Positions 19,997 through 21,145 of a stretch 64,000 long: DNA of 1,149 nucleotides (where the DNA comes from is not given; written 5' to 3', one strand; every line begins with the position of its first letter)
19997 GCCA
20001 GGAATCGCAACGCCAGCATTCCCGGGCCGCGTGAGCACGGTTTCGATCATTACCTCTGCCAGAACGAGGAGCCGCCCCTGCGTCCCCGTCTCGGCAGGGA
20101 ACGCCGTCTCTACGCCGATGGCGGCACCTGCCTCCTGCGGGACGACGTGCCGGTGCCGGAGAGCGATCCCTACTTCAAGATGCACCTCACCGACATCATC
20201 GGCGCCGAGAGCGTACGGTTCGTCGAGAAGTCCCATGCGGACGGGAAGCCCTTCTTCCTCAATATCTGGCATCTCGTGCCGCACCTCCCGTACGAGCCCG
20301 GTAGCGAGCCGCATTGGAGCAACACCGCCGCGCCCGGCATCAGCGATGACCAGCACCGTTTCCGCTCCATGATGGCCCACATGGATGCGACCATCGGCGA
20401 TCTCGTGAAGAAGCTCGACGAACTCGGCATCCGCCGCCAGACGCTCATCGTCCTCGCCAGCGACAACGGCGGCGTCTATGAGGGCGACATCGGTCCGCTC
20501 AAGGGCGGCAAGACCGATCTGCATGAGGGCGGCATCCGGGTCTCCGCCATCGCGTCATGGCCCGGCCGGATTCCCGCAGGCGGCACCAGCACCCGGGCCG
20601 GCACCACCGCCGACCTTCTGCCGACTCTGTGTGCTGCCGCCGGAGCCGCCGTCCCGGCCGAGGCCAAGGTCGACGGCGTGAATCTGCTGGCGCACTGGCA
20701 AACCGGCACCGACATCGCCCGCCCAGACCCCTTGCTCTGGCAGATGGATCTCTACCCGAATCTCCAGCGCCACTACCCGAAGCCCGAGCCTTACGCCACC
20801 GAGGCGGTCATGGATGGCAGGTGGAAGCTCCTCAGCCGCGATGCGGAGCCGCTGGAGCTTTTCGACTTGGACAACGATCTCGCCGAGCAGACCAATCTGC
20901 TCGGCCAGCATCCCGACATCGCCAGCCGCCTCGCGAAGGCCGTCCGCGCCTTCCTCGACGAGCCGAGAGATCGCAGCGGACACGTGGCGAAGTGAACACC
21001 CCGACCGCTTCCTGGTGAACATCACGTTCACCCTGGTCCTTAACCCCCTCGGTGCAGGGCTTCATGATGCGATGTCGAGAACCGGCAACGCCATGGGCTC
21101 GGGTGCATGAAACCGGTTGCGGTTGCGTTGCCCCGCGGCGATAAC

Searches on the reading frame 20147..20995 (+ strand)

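Call 8: search_protein_families(library=pfam, proteins=[window:20147-20995:+], max_evalue=0.001)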
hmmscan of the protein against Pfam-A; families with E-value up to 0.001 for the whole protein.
window:20147-20995:+ (282 aa): 3 families
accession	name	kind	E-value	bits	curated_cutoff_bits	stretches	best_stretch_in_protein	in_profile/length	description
PF00884.28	Sulfatase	-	6.5e-17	62.2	25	1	11-166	142-300/301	Sulfatase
PF16347.10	SGSH_C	-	1.8e-06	28.6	29.3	1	125-259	11-141/154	N-sulphoglucosamine sulphohydrolase, C-terminal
PF01663.27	Phosphodiest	-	0.00082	19.5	23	0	70-108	182-220/342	Type I phosphodiesterase / nucleotide pyrophosphatase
